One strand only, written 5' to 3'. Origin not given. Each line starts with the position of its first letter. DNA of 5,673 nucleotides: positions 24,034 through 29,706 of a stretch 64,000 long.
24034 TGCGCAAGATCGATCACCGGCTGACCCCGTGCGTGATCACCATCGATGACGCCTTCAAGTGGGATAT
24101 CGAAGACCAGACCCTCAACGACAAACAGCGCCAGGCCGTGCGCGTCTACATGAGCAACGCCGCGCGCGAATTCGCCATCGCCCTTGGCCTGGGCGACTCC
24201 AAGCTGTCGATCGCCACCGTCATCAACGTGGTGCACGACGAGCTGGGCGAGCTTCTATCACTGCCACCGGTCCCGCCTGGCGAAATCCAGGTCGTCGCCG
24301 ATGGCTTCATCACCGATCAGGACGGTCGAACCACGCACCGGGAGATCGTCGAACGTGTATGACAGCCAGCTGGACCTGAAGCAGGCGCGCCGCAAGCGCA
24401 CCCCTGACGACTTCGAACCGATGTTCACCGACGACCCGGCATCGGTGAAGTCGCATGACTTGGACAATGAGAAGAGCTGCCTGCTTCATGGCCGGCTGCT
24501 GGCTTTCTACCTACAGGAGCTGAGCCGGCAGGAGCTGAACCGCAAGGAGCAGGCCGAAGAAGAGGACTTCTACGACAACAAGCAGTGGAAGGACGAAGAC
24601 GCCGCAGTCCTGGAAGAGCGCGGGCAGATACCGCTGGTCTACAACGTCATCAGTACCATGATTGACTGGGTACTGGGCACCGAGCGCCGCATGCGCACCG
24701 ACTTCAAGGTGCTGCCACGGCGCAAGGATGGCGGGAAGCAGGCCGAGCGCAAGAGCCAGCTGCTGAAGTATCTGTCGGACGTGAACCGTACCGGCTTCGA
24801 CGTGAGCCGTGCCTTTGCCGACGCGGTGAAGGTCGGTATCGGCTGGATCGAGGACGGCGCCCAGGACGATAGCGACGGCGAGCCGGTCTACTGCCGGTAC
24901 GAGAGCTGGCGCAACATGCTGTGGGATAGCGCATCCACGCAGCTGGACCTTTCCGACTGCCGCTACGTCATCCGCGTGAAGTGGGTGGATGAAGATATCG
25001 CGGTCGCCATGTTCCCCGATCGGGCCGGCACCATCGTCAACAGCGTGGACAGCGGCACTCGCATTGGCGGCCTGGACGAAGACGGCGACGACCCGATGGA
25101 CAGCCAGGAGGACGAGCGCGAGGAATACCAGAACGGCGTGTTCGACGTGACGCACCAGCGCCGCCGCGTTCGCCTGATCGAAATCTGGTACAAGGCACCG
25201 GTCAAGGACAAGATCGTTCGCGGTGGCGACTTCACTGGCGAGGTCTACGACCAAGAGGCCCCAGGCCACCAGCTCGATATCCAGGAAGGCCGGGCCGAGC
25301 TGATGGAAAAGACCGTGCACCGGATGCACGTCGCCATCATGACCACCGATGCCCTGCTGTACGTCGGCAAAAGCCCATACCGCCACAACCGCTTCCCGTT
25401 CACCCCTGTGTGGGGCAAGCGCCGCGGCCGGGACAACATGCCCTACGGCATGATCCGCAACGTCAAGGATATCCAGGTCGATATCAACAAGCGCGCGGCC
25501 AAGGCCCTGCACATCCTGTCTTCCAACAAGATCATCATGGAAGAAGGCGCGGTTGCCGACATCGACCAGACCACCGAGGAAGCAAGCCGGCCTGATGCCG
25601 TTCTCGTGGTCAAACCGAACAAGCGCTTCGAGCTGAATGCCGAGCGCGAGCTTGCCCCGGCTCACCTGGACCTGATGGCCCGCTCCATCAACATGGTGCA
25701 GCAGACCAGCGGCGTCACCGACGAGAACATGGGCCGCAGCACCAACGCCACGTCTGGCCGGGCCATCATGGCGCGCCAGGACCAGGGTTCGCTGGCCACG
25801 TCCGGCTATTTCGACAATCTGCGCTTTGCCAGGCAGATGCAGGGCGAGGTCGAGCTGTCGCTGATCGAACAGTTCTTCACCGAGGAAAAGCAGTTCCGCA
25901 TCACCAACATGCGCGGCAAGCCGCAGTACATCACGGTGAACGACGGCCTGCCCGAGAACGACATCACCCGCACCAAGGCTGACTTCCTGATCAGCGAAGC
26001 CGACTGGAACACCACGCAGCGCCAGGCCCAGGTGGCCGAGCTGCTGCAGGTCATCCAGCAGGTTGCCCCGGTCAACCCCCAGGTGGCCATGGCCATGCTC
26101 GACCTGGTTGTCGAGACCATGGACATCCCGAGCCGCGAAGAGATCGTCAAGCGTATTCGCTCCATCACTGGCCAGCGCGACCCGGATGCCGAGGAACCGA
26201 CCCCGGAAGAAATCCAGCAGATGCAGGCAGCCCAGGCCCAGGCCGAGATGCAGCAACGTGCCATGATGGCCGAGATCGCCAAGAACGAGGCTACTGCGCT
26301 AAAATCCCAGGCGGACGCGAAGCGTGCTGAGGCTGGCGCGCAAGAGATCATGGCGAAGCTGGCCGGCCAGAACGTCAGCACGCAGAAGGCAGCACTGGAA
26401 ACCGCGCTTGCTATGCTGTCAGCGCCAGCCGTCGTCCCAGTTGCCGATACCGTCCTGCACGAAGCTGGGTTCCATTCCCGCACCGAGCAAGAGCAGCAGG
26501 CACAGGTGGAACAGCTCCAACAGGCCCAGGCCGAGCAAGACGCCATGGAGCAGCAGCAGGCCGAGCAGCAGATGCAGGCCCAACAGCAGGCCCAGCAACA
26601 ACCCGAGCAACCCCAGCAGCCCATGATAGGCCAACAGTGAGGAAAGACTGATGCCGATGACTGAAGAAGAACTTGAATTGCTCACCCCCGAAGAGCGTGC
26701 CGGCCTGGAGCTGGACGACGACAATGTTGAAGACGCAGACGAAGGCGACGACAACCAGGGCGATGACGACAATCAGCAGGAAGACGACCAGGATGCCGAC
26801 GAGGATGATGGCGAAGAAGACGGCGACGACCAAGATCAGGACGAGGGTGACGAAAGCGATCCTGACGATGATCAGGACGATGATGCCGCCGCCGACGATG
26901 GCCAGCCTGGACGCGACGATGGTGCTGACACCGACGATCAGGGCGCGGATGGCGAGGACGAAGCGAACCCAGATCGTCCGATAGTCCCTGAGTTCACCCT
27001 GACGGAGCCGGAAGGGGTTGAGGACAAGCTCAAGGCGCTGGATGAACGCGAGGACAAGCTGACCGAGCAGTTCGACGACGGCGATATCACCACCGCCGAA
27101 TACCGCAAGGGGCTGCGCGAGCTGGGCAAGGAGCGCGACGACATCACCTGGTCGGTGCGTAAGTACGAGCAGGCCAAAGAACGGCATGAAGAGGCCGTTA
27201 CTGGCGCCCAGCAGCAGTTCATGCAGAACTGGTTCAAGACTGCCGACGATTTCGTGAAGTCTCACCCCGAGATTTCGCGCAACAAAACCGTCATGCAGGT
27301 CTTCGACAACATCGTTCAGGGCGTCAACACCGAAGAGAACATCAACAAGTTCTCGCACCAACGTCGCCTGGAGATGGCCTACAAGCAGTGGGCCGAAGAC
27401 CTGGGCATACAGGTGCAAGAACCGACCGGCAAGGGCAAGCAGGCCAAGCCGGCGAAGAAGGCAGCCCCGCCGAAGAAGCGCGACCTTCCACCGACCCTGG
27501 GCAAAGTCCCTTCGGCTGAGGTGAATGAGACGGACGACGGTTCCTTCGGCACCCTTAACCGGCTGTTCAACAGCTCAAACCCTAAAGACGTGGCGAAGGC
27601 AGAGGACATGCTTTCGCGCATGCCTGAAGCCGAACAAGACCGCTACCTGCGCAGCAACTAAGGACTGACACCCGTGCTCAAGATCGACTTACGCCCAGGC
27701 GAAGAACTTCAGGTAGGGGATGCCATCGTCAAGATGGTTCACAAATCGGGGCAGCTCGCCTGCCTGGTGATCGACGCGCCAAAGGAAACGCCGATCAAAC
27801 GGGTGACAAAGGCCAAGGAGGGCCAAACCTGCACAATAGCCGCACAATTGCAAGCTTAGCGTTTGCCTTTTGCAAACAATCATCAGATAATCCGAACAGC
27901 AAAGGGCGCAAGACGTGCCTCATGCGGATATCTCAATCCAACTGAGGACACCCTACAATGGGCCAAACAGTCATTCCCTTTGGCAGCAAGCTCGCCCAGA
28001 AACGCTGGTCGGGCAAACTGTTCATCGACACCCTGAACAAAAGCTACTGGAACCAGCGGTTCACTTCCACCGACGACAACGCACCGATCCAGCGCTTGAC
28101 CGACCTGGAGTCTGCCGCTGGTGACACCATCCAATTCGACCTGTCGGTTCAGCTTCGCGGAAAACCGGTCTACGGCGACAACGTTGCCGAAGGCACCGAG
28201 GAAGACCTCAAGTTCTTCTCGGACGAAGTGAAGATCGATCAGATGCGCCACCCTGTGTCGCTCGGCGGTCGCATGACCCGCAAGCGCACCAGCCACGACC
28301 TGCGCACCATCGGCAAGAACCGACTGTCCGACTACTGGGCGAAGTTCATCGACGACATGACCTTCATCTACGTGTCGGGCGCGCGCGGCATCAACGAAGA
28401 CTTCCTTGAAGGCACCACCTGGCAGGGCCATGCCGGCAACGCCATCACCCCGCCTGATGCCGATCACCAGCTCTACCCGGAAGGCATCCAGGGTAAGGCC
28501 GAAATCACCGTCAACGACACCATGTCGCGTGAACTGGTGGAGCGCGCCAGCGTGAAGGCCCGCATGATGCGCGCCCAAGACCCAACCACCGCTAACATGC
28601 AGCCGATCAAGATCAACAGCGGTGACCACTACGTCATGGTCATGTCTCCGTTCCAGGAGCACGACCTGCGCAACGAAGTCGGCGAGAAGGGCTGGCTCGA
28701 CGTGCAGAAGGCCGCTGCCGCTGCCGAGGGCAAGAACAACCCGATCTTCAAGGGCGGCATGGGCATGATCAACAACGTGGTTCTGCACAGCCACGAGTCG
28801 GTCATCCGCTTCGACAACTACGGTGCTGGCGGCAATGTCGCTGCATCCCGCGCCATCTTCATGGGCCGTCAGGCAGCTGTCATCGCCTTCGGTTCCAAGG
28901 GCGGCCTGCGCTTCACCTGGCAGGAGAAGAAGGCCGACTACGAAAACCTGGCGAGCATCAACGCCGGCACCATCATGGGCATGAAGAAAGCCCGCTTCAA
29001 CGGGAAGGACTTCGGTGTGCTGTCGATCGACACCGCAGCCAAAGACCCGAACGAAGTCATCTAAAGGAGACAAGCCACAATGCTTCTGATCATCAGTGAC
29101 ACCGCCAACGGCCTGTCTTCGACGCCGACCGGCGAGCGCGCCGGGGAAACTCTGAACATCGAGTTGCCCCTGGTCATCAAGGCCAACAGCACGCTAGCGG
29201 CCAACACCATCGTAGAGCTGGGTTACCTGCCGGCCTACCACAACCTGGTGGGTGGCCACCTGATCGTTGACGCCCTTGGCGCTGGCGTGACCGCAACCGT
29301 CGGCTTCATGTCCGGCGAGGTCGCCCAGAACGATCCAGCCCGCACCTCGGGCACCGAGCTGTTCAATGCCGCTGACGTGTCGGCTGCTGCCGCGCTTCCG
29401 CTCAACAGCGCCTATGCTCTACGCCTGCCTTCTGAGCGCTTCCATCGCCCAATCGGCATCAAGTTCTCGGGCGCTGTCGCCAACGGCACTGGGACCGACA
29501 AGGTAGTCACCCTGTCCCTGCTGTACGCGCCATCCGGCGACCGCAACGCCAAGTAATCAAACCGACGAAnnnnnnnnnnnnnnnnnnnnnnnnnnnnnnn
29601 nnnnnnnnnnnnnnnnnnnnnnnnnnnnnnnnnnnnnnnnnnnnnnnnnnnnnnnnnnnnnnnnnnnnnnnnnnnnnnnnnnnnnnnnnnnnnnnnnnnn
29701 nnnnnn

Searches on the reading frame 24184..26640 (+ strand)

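Call 23: search_protein_families(library=phrogs, proteins=[window:24184-26640:+], max_evalue=0.00001)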
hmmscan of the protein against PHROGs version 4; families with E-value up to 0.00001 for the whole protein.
window:24184-26640:+ (818 aa): 5 families
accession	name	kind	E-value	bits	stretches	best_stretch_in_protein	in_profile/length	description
phrog_156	-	head and packaging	5.3e-186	621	1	100-774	10-665/681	portal protein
phrog_18470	-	head and packaging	2e-21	77.2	1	108-290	27-211/232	portal protein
phrog_27974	-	head and packaging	4.1e-14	53.5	1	629-745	40-159/239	portal protein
phrog_24564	-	unknown function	8.6e-14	52.4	1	586-735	29-175/212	-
phrog_25797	-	unknown function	6.4e-13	49.4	1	459-698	2-245/312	-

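Call 99: search_protein_families(library=pfam, proteins=[window:24184-26640:+], max_evalue=0.001)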
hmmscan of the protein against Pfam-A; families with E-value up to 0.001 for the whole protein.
window:24184-26640:+ (818 aa): 1 family
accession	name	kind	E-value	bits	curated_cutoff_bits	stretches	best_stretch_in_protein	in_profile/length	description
PF16510.12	P22_portal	-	1.5e-194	648.3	26.1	1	109-707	4-593/594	Phage P22-like portal protein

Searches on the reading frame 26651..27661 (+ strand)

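Call 23: search_protein_families(library=phrogs, proteins=[window:26651-27661:+], max_evalue=0.00001)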
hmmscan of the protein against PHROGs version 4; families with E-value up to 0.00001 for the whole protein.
window:26651-27661:+ (336 aa): 1 family
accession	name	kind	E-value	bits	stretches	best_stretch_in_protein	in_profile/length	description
phrog_8246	-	unknown function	2.3e-68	232.3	1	3-335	5-324/325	-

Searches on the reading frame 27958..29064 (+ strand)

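Call 23: search_protein_families(library=phrogs, proteins=[window:27958-29064:+], max_evalue=0.00001)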
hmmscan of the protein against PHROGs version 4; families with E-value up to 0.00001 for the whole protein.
window:27958-29064:+ (368 aa): 2 families
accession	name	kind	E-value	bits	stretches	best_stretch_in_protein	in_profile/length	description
phrog_334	-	head and packaging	1.7e-127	426.6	1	1-362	1-380/381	major head protein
phrog_13784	-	unknown function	7.2e-23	82.5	1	37-144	50-157/177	-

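Call 99: search_protein_families(library=pfam, proteins=[window:27958-29064:+], max_evalue=0.001)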
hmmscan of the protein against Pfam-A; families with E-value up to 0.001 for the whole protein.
window:27958-29064:+ (368 aa): 1 family
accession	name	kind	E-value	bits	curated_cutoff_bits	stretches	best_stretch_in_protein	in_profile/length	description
PF13252.12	Phage_capsid_3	-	8.3e-67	226.2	23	1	6-362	2-375/376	Phage capsid protein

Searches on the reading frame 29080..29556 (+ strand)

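Call 23: search_protein_families(library=phrogs, proteins=[window:29080-29556:+], max_evalue=0.00001)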
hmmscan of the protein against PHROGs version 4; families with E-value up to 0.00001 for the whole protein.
window:29080-29556:+ (158 aa): 1 family
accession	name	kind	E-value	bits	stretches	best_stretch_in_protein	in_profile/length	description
phrog_8455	-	head and packaging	1.2e-28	100.7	1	1-150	1-150/152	virion structural protein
